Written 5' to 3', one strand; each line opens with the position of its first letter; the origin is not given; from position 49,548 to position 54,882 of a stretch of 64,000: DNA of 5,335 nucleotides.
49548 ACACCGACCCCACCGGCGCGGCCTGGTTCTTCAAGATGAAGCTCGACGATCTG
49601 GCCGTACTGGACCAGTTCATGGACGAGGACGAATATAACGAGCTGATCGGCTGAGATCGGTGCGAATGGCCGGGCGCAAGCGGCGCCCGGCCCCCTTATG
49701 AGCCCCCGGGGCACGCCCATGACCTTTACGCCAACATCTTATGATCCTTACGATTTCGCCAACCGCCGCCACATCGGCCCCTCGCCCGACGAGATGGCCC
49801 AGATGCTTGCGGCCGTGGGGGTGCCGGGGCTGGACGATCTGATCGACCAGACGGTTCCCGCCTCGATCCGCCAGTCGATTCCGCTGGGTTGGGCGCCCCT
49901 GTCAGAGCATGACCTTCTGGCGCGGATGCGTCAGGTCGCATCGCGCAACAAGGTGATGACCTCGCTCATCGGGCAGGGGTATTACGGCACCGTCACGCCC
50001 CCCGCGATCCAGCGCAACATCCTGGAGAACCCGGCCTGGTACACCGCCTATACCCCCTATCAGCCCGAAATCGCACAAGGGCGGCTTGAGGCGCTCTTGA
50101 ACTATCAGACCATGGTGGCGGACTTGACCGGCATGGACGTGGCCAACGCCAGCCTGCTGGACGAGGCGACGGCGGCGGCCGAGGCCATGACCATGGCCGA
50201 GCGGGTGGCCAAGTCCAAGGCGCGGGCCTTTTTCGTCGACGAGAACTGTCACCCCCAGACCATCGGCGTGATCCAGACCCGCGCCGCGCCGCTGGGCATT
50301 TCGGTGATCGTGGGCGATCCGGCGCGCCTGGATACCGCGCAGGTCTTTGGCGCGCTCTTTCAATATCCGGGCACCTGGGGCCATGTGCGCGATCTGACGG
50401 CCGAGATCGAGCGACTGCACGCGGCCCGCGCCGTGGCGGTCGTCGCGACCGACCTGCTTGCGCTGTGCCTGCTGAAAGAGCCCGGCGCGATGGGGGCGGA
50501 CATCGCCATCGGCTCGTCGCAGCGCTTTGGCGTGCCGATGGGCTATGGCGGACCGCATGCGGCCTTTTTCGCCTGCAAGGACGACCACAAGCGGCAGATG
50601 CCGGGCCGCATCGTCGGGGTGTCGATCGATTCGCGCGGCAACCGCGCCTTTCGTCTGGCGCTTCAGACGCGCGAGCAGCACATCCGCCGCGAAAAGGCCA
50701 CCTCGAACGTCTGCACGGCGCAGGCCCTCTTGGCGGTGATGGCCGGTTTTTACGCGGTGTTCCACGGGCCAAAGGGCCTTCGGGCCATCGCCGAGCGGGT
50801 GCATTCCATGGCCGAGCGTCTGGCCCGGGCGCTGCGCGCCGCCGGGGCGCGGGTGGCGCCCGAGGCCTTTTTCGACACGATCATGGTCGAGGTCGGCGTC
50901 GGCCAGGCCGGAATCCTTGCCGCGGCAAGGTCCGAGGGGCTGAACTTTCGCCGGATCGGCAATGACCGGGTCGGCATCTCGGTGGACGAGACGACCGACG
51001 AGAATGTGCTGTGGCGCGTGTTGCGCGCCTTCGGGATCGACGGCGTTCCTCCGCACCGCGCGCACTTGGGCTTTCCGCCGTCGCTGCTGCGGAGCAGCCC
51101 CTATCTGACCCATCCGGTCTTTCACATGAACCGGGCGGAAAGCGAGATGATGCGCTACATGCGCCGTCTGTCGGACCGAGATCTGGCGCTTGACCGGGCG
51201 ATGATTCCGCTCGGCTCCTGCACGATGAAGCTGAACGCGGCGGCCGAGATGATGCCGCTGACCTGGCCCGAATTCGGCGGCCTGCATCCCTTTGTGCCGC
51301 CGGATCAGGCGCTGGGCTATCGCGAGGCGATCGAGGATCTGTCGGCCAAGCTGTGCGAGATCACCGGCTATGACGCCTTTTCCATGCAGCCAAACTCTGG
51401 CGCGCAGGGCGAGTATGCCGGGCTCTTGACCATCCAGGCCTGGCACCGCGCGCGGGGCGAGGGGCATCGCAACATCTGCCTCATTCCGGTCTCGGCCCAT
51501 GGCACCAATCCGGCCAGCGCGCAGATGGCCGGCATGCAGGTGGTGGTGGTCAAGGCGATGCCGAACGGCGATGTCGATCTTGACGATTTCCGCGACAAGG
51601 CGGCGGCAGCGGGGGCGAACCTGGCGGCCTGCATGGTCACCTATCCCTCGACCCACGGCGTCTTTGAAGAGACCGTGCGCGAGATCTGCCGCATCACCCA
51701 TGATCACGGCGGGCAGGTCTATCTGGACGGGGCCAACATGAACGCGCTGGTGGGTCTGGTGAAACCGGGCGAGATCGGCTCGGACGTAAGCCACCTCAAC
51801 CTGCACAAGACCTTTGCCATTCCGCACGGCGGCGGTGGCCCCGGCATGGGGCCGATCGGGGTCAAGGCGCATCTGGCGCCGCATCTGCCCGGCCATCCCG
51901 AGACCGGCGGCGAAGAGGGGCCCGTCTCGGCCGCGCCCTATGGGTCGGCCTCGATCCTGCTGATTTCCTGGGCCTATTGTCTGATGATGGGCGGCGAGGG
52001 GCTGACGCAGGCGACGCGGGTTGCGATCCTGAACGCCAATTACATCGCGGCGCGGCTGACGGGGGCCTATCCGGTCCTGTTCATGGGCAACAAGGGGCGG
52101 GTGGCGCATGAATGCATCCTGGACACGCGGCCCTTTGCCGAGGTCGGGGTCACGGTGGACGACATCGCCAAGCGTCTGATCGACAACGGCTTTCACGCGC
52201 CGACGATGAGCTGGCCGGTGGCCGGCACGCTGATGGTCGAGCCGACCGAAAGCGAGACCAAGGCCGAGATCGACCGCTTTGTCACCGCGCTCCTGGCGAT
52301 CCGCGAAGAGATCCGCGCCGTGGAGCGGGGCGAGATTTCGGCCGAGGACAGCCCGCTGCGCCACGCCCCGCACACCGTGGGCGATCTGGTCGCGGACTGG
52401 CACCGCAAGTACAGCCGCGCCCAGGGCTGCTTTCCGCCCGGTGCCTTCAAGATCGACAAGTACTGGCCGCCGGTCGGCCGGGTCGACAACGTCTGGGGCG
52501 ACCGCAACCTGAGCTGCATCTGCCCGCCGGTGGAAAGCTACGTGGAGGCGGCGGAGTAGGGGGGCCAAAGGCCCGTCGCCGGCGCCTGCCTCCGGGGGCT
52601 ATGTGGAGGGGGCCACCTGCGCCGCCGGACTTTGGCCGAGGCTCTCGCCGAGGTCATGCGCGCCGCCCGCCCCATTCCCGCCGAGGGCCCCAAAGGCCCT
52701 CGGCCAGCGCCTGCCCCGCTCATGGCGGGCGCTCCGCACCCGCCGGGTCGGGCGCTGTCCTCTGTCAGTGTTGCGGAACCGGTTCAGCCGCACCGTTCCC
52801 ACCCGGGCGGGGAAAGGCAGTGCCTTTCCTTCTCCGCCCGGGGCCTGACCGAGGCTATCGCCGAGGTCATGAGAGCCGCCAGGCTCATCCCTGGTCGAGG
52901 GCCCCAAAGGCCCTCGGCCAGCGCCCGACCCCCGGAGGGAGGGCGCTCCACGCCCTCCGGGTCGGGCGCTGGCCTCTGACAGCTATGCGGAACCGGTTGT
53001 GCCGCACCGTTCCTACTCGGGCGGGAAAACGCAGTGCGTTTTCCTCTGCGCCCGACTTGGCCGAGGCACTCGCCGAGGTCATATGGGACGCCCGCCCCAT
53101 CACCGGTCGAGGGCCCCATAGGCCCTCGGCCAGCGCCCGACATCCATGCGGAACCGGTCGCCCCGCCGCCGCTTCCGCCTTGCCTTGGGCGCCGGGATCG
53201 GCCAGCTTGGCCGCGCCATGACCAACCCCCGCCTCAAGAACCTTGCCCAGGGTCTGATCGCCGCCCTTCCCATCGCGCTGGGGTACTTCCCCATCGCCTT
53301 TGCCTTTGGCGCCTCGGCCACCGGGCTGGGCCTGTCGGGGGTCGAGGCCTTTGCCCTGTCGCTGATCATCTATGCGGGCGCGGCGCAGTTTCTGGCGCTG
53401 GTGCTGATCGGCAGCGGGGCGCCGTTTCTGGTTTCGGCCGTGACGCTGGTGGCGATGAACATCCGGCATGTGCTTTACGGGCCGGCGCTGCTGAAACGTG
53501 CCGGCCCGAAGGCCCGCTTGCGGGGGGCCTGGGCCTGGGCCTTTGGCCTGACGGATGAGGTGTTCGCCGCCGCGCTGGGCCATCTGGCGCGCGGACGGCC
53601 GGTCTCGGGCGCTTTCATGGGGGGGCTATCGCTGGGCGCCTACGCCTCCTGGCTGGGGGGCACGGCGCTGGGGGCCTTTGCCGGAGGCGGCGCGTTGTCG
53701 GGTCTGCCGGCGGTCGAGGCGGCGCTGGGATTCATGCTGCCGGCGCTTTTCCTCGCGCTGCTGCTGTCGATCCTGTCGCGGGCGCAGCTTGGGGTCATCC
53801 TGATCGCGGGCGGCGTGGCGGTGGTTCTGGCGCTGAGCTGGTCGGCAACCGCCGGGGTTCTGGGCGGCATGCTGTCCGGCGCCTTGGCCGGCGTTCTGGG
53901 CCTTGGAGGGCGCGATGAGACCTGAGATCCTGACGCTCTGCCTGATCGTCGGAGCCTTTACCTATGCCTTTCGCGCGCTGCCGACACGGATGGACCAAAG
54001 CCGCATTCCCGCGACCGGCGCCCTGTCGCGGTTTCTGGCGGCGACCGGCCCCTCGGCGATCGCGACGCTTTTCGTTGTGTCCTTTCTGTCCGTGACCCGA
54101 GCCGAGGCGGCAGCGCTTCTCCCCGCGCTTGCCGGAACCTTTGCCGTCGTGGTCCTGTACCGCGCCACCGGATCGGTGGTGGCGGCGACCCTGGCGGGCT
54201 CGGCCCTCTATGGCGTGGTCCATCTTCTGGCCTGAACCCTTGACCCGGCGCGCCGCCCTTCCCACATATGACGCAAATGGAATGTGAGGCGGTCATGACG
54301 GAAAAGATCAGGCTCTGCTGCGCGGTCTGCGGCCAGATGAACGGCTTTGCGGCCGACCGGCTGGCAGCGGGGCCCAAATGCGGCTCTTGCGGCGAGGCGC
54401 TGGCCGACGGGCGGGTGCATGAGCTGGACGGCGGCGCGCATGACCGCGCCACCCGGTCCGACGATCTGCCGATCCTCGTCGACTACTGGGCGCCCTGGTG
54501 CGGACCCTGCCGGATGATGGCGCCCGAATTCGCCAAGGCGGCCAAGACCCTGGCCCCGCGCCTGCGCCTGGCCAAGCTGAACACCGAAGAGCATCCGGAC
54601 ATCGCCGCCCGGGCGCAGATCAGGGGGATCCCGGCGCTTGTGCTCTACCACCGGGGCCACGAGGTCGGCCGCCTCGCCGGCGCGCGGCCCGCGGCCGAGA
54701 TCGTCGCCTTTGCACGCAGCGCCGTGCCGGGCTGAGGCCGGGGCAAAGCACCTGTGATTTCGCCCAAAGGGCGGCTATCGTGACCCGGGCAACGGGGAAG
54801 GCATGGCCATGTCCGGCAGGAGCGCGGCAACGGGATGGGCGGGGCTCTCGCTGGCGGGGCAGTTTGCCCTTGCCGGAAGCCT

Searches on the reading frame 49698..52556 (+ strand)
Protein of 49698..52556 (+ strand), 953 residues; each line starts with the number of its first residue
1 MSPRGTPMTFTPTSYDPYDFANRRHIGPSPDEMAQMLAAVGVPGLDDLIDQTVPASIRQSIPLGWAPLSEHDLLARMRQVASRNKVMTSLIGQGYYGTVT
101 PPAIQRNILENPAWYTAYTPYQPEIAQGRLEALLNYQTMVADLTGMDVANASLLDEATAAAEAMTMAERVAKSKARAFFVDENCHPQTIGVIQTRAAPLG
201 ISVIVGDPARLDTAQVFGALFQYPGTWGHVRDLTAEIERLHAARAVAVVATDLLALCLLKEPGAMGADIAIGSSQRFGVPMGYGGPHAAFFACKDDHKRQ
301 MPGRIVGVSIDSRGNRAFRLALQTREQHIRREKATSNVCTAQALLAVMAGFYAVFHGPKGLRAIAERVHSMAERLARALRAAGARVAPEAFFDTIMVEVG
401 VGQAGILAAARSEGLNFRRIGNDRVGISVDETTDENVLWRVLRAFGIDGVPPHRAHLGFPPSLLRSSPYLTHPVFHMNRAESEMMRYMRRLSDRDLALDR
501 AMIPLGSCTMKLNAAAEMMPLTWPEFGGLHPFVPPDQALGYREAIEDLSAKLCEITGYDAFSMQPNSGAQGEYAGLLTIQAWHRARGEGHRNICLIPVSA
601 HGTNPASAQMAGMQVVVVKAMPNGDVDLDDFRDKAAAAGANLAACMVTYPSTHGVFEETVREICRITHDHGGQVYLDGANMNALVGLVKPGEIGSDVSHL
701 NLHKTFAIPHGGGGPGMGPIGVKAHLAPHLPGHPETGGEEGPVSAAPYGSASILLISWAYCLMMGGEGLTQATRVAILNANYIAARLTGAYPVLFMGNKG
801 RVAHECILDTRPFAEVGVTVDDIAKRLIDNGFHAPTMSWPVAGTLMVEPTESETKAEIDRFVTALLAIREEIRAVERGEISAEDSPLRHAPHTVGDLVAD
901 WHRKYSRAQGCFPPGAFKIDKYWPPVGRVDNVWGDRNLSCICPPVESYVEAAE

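Call 18: search_protein_families(library=pfam, proteins=[window:49698-52556:+], max_evalue=0.001)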
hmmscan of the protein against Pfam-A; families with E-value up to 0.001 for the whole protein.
window:49698-52556:+ (953 aa): 3 families
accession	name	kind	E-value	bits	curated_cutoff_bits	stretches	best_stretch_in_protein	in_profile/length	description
PF02347.22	GDC-P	-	1.7e-189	630.6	26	2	23-444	1-428/429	Glycine cleavage system P-protein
PF21478.3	GcvP2_C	-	6.9e-55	184.6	27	1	772-892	1-122/122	Glycine dehydrogenase, C-terminal domain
PF01212.27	Beta_elim_lyase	-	4.2e-06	26.7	27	1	536-680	25-171/288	Beta-eliminating lyase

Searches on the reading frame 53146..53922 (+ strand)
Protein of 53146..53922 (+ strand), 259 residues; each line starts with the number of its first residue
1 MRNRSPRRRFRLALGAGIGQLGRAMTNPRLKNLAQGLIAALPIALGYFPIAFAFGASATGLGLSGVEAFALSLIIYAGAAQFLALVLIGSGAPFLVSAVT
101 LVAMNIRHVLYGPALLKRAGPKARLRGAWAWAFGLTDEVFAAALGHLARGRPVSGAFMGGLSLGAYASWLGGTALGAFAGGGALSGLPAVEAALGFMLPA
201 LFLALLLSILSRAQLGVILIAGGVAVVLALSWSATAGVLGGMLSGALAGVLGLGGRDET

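Call 18: search_protein_families(library=pfam, proteins=[window:53146-53922:+], max_evalue=0.001)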
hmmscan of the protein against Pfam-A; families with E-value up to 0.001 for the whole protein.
window:53146-53922:+ (259 aa): 1 family
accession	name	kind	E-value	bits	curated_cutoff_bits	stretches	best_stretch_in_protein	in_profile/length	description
PF03591.19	AzlC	-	1.6e-33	116.5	32.1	1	42-181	1-135/137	AzlC protein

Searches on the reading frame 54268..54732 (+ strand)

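Call 18: search_protein_families(library=pfam, proteins=[window:54268-54732:+], max_evalue=0.001)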
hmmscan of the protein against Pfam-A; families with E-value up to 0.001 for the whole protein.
window:54268-54732:+ (155 aa): 6 families
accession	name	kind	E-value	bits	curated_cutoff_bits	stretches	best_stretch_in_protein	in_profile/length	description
PF00085.26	Thioredoxin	-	2.4e-26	92.2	23.5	1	52-149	4-101/103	Thioredoxin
PF21352.3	Zn_ribbon_Thio2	-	2.5e-09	37.3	27.1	1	18-42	2-26/27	Thioredoxin 2, N-terminal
PF13098.12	Thioredoxin_2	-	8.6e-06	26.5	27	1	67-147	6-102/104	Thioredoxin-like domain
PF13899.12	Thioredoxin_7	-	0.00046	20.7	27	1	62-127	13-81/83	Thioredoxin-like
PF00578.27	AhpC-TSA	-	0.0009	19.6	26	0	68-140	27-101/124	AhpC/TSA family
PF14595.12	Thioredoxin_9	-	0.00094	19.5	25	0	75-142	50-119/129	Thioredoxin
